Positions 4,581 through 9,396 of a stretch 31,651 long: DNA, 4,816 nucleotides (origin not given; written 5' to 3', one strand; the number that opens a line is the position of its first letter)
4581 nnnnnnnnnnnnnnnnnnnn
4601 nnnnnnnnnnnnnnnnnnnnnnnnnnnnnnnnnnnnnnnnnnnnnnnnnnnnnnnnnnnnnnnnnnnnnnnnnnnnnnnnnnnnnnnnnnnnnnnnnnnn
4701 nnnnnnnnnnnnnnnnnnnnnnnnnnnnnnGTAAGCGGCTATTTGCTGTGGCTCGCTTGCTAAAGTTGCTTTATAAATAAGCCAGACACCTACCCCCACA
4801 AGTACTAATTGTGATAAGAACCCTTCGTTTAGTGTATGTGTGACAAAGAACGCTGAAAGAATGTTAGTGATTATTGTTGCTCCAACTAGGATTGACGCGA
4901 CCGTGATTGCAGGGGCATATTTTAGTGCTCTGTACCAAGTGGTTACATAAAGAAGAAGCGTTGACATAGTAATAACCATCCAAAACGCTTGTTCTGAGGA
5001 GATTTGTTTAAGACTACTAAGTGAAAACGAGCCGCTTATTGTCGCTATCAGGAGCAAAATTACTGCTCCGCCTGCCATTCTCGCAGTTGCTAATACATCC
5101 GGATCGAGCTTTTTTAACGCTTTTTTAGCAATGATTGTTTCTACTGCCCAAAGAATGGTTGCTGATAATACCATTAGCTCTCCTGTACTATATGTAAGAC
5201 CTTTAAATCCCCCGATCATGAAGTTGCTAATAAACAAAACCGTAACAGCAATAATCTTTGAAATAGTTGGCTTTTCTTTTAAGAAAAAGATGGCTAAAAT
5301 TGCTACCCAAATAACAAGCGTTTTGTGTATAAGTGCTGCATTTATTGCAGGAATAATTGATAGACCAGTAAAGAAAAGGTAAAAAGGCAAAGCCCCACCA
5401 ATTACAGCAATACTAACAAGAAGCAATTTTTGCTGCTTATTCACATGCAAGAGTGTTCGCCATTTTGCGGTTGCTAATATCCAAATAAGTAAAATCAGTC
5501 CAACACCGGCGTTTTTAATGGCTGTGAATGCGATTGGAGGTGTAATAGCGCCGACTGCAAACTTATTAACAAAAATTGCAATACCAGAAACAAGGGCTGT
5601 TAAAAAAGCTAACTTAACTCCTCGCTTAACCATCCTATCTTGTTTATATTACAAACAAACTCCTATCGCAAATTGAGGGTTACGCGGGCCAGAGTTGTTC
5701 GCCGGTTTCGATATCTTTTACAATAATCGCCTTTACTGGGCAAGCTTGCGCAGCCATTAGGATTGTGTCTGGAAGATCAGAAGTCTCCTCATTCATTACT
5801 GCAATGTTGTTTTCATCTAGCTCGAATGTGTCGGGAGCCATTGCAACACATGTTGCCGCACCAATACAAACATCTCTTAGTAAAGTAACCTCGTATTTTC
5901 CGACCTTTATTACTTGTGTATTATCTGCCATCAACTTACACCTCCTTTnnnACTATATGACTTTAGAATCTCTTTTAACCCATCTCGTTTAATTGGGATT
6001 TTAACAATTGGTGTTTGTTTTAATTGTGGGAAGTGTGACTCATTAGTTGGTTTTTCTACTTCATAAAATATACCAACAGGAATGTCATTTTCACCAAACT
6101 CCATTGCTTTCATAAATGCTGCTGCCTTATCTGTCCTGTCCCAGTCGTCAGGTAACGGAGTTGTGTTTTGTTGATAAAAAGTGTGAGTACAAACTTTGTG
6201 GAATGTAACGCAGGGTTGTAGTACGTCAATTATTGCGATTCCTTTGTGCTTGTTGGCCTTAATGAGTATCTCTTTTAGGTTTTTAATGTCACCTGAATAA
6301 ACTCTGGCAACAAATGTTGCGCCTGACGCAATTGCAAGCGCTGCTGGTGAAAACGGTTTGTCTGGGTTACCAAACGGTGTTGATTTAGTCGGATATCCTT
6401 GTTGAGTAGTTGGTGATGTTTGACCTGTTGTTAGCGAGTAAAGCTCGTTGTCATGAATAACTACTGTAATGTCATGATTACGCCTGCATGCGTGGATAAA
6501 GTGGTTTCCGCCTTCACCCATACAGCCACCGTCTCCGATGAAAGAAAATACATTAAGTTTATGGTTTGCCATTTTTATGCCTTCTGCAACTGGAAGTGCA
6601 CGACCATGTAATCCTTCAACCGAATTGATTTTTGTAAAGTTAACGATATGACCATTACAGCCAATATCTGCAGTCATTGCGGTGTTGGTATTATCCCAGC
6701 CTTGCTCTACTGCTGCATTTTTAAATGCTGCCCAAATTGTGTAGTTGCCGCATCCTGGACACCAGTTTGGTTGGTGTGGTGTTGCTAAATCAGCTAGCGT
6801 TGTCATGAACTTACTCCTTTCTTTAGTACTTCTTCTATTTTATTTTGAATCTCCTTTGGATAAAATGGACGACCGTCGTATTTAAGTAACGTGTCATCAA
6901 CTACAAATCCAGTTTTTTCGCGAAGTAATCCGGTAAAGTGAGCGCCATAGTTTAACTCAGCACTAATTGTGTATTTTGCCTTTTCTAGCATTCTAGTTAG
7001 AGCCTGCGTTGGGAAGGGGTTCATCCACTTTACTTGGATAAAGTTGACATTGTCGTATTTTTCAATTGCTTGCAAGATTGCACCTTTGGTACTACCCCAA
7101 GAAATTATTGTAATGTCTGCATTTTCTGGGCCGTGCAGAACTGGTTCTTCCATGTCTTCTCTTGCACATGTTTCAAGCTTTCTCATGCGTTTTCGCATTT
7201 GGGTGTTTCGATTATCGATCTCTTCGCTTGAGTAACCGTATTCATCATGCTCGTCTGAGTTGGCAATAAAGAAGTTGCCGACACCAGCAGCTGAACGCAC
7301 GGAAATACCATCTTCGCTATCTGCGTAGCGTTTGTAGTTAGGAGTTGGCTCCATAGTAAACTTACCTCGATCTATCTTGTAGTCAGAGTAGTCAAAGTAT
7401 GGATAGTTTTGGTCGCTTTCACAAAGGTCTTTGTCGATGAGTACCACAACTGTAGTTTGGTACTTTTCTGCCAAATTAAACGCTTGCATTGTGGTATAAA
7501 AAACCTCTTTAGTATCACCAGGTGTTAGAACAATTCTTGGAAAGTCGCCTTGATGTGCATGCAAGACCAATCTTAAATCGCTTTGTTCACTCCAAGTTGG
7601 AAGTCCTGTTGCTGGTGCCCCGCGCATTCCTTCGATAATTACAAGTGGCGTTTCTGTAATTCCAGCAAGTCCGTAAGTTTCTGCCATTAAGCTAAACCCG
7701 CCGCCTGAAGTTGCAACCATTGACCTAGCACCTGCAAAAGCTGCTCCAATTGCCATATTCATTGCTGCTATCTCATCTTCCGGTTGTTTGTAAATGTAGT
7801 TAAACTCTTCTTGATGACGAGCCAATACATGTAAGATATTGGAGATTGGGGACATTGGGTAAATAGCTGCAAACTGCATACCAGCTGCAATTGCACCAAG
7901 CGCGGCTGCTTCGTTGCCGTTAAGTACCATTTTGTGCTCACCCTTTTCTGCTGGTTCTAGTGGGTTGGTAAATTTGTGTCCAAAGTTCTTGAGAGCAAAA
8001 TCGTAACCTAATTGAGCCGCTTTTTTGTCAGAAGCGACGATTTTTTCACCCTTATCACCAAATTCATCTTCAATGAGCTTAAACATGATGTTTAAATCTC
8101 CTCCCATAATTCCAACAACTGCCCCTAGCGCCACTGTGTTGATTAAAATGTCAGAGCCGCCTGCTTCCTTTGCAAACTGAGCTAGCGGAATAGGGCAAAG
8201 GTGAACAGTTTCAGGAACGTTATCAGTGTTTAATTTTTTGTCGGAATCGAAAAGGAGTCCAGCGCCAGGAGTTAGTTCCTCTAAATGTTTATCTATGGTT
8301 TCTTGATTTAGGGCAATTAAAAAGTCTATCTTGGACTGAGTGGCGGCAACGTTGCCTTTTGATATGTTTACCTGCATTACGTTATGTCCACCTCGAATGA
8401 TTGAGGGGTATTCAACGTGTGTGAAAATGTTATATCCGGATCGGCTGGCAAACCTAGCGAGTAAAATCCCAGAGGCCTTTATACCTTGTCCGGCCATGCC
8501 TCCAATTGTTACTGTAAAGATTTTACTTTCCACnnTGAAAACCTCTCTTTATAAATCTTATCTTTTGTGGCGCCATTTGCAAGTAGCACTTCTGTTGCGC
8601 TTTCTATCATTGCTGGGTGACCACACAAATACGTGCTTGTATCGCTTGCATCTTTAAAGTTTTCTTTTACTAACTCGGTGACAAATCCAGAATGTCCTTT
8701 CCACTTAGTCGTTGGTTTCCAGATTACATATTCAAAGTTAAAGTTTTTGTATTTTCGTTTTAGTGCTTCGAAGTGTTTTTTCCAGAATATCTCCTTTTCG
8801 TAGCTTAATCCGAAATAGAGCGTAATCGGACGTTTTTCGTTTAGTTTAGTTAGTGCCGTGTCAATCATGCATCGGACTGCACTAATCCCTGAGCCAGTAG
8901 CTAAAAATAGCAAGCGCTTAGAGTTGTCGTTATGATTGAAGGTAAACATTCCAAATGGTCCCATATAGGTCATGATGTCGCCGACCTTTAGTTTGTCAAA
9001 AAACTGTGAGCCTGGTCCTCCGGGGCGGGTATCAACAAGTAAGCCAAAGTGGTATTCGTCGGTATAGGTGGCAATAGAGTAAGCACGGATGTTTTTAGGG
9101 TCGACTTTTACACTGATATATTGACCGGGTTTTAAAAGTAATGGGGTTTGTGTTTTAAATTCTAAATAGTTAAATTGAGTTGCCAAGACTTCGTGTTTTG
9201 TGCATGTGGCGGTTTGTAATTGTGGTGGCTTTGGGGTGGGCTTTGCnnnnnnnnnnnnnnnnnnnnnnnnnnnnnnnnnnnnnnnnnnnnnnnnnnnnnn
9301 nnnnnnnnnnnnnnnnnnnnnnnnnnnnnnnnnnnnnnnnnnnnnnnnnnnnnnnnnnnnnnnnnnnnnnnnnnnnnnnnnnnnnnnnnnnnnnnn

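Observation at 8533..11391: ADP-forming acetyl-CoA synthetase fused to a ferredoxin-NADP reductase-like domain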

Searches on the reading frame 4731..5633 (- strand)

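Call 6: search_protein_families(library=pfam, proteins=[window:4731-5633:-], max_evalue=0.01)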
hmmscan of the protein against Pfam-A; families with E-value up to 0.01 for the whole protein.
window:4731-5633:- (301 aa): 1 family
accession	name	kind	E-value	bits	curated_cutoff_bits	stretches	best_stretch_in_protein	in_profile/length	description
PF00892.27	EamA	-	9.5e-30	104.1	28.2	2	4-140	2-133/135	EamA-like transporter family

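Call 7: search_protein_families(library=ncbifam, proteins=[window:4731-5633:-], max_evalue=0.001)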
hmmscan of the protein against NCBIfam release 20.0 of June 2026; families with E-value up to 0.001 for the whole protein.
window:4731-5633:- (301 aa): 2 families
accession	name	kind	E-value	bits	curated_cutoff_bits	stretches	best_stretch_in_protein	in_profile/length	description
TIGR00950.1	2A78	equivalog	5.3e-07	29.3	230.2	1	45-135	171-261/264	carboxylate/amino acid/amine transporter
NF050091.1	ArAmAcExpYddG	equivalog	0.00011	21.8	300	0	27-171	26-172/285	aromatic amino acid exporter YddG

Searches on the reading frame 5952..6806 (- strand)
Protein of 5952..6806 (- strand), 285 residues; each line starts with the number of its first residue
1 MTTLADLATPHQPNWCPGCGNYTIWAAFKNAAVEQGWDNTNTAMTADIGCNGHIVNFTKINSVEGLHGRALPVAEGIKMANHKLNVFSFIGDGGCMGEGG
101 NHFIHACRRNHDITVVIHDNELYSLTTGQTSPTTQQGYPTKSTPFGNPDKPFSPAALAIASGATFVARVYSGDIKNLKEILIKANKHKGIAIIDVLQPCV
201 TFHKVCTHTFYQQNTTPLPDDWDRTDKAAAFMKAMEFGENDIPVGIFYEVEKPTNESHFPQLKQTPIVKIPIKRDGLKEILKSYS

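Call 6: search_protein_families(library=pfam, proteins=[window:5952-6806:-], max_evalue=0.01)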
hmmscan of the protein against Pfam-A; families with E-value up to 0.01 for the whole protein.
window:5952-6806:- (285 aa): 2 families
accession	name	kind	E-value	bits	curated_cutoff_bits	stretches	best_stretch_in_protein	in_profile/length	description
PF02775.26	TPP_enzyme_C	-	6.1e-30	104.4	21.9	1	59-195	23-151/151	Thiamine pyrophosphate enzyme, C-terminal TPP binding domain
PF12367.13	PFO_beta_C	-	2.7e-19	69.4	24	1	199-263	1-65/66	Pyruvate ferredoxin oxidoreductase beta subunit C terminal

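Call 7: search_protein_families(library=ncbifam, proteins=[window:5952-6806:-], max_evalue=0.001)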
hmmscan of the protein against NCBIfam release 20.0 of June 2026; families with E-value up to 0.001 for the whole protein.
window:5952-6806:- (285 aa): 23 families
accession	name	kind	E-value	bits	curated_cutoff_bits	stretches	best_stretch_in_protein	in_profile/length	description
NF008820.0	PRK11866.1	equivalog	4.5e-97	324.9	402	1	4-280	6-283/287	2-oxoacid ferredoxin oxidoreductase subunit beta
TIGR02177.1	PorB_KorB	subfamily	3.1e-87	292.7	261.9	1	14-265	2-262/286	2-oxoacid:acceptor oxidoreductase, beta subunit, pyruvate/2-ketoisovalerate family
NF008821.0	PRK11869.1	equivalog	1e-83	280.5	438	1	14-283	15-283/286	2-oxoacid ferredoxin oxidoreductase subunit beta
NF041171.1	Oxoac_fdxbeta_Archa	equivalog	3.5e-76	256.3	423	1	13-256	3-257/296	2-oxoacid:ferredoxin oxidoreductase subunit beta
NF007207.0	PRK09628.1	equivalog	7.6e-48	163.5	364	1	14-199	17-202/277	2-oxoglutarate ferredoxin oxidoreductase subunit beta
TIGR03336.1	IOR_alpha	equivalog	6.4e-20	71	650.9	1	12-205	355-537/595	indolepyruvate ferredoxin oxidoreductase subunit alpha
NF008819.1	PRK11865.1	equivalog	3.1e-13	49.6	405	1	68-201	76-214/300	pyruvate synthase subunit PorB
NF008818.0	PRK11864.1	subfamily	8.5e-12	44.8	405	1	77-201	85-210/300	3-methyl-2-oxobutanoate dehydrogenase subunit beta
NF045792.1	OxalOxredbeta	equivalog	2.5e-09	36.6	590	1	78-147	96-165/311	oxalate oxidoreductase subunit beta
NF006203.0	PRK08327.1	equivalog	3.5e-08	32.4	456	1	64-195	431-566/571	thiamine pyrophosphate-requiring protein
NF004813.0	PRK06163.1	equivalog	6.8e-08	32.5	240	1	65-135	57-127/202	hypothetical protein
NF045766.1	PhenlGlyoxDHPadI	equivalog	1.6e-07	30.4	700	1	82-207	230-362/443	NADH-dependent phenylglyoxylate dehydrogenase subunit beta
NF004772.0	PRK06112.1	subfamily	3.8e-06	25.5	673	1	65-206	438-568/578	acetolactate synthase catalytic subunit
TIGR02176.1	pyruv_ox_red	equivalog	6.9e-06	24.2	911.35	1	89-201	959-1072/1167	pyruvate:ferredoxin (flavodoxin) oxidoreductase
TIGR04377.1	myo_inos_iolD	equivalog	2.1e-05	23.4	715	1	72-196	447-573/616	3D-(3,5/4)-trihydroxycyclohexane-1,2-dione acylhydrolase (decyclizing)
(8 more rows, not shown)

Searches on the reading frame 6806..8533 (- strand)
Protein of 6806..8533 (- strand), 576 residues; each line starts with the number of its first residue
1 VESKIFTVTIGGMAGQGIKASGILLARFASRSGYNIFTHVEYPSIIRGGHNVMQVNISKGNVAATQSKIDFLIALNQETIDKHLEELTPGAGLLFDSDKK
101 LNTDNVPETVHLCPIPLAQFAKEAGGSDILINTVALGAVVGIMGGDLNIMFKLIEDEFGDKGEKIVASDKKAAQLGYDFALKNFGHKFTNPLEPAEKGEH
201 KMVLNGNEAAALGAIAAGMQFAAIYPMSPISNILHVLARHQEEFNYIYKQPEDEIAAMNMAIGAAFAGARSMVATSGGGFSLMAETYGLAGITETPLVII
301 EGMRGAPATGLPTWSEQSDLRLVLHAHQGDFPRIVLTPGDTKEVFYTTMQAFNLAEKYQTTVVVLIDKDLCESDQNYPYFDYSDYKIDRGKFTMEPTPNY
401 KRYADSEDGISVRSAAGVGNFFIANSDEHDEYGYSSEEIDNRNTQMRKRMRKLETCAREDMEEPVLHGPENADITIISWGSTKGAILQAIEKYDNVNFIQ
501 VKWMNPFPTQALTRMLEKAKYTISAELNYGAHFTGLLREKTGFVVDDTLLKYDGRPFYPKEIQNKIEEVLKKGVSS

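Call 6: search_protein_families(library=pfam, proteins=[window:6806-8533:-], max_evalue=0.01)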
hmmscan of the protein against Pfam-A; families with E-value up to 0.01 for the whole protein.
window:6806-8533:- (576 aa): 3 families
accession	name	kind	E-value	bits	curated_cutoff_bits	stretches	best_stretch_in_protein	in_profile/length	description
PF01855.24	POR_N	-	5.2e-52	177.3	27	1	213-447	2-230/231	Pyruvate flavodoxin/ferredoxin oxidoreductase, thiamine diP-bdg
PF01558.24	POR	-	3.5e-33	115.7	27.4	1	14-178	1-173/173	Pyruvate ferredoxin/flavodoxin oxidoreductase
PF17147.9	PFOR_II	-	1.4e-05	25.8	27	1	472-539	1-72/102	Pyruvate:ferredoxin oxidoreductase core domain II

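Call 7: search_protein_families(library=ncbifam, proteins=[window:6806-8533:-], max_evalue=0.001)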
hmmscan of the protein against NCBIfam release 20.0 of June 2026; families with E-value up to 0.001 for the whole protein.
window:6806-8533:- (576 aa): 21 families
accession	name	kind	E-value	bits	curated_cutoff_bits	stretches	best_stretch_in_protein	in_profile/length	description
TIGR03710.1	OAFO_sf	subfamily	3.8e-188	626.6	482.75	1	6-566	2-561/561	2-oxoacid:acceptor oxidoreductase subunit alpha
NF041170.1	Oxoac_fdxalpha_Archa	equivalog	5.8e-141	470.9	800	2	130-573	168-626/636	2-oxoacid:ferredoxin oxidoreductase subunit alpha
NF006412.0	PRK08659.1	equivalog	6.6e-80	269.1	411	1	200-569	4-376/378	2-oxoacid:acceptor oxidoreductase subunit alpha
NF007206.0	PRK09627.1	equivalog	1.1e-63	215.5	579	1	202-568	4-374/375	2-oxoglutarate synthase subunit alpha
NF005507.0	PRK07119.1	subfamily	1.3e-42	145.8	399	2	200-368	3-171/352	3-methyl-2-oxobutanoate dehydrogenase subunit VorB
NF006232.0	PRK08366.1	equivalog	1e-20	73.8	646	1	200-539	6-335/394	2-ketoisovalerate ferredoxin oxidoreductase subunit alpha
NF045764.1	PhenlGlyoxDHPadG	equivalog_domain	9.5e-19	67.2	700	2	201-369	2-166/398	NADH-dependent phenylglyoxylate dehydrogenase subunit alpha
NF040682.1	PorA_Arch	equivalog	2.4e-18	66.2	550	1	201-525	3-318/387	pyruvate synthase subunit PorA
TIGR03336.1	IOR_alpha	equivalog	2.8e-17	62.3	650.9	1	202-365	3-160/595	indolepyruvate ferredoxin oxidoreductase subunit alpha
NF007201.0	PRK09622.1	equivalog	2.5e-14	53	590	1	201-521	10-321/405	2-oxoacid:ferredoxin oxidoreductase subunit alpha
NF006323.0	PRK08537.1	equivalog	3e-13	49.5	235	1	8-144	5-144/181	2-oxoacid:ferredoxin oxidoreductase subunit gamma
NF006211.0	PRK08338.1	equivalog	1.4e-12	47.4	239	1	8-141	3-131/170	2-oxoacid:ferredoxin oxidoreductase subunit gamma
NF006275.0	PRK08441.1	equivalog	1.9e-10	40.6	216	1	10-182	7-180/185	2-oxoglutarate-acceptor oxidoreductase subunit OorC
NF006233.0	PRK08367.1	equivalog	4e-09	35.8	625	1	201-528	4-322/394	pyruvate ferredoxin oxidoreductase subunit alpha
NF045791.1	OxalOxredalpha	equivalog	2.6e-06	26.8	500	0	204-288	7-93/395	oxalate oxidoreductase subunit alpha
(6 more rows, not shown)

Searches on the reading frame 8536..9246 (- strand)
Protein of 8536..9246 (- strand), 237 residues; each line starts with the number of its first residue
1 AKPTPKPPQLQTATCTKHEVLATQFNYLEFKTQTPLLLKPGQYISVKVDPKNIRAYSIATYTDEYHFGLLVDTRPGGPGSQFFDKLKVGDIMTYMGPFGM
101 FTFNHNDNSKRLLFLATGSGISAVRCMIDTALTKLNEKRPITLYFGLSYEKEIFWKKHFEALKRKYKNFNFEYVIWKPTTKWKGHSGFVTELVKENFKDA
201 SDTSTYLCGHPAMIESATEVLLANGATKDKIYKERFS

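Call 38: search_protein_representatives(protein=window:8536-9246:-)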
Query: 237 residues. Proteins with E-value up to 0.001 (for the whole library): 10829; up to 1e-10: 3168; up to 1e-30: 74. The best 150 are listed.
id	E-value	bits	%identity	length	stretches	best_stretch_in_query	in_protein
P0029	3.2e-82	292.5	56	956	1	2-237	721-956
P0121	1.5e-69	251.0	47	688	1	5-236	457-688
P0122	7.2e-68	245.5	47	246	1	7-236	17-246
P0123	1.0e-67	245.0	48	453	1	11-236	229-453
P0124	9.5e-66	238.6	48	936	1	11-237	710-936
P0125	3.9e-65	236.5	45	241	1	9-235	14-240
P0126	2.2e-62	227.6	45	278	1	2-236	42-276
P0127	1.6e-61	224.7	43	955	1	2-236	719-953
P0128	5.4e-57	209.9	42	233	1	11-237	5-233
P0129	1.3e-55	205.4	40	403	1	2-236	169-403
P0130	7.3e-52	193.1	41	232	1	11-236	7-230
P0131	2.2e-46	175.2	43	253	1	9-236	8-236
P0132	2.0e-44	168.7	36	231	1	8-236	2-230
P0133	2.0e-44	168.7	37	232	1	7-236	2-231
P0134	5.3e-43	164.1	38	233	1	11-236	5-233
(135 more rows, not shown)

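Call 67: find_encoding_contigs(protein=P0124, flank=8000, max_places=2)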
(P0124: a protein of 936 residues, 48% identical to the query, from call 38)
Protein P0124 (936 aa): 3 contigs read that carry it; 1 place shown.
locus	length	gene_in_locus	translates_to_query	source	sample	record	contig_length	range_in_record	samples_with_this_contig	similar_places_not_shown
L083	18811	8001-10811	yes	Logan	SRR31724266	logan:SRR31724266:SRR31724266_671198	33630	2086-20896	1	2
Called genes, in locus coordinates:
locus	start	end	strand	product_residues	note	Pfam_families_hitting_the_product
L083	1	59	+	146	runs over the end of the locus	PF00293:NUDIX, PF14815:NUDIX_4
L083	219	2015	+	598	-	PF00005:ABC_tran, PF13304:AAA_21 (faint)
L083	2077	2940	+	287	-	PF00535:Glycos_transf_2, PF13641:Glyco_tranf_2_3, PF13632:Glyco_trans_2_3 (weak)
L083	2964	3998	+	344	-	-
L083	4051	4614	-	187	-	PF00117:GATase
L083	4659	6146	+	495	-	-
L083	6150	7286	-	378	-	PF00390:malic, PF03949:Malic_M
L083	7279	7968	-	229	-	PF09335:VTT_dom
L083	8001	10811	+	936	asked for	PF02629:CoA_binding, PF13380:CoA_binding_2, PF13607:Succ_CoA_lig, PF13549:ATP-grasp_5, PF00970:FAD_binding_6, PF00175:NAD_binding_1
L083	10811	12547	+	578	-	PF01558:POR, PF01855:POR_N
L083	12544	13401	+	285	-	PF02775:TPP_enzyme_C, PF12367:PFO_beta_C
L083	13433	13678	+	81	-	PF06902:Fer4_19 (weak), PF13459:Fer4_15, PF13370:Fer4_13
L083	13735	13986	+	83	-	-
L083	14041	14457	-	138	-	-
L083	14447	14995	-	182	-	PF01625:PMSR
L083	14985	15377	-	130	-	PF01641:SelR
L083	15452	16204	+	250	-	-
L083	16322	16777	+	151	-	-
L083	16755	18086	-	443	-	PF01704:UDPGP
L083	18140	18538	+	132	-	PF03073:TspO_MBR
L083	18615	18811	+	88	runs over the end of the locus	PF11127:YgaP-like_TM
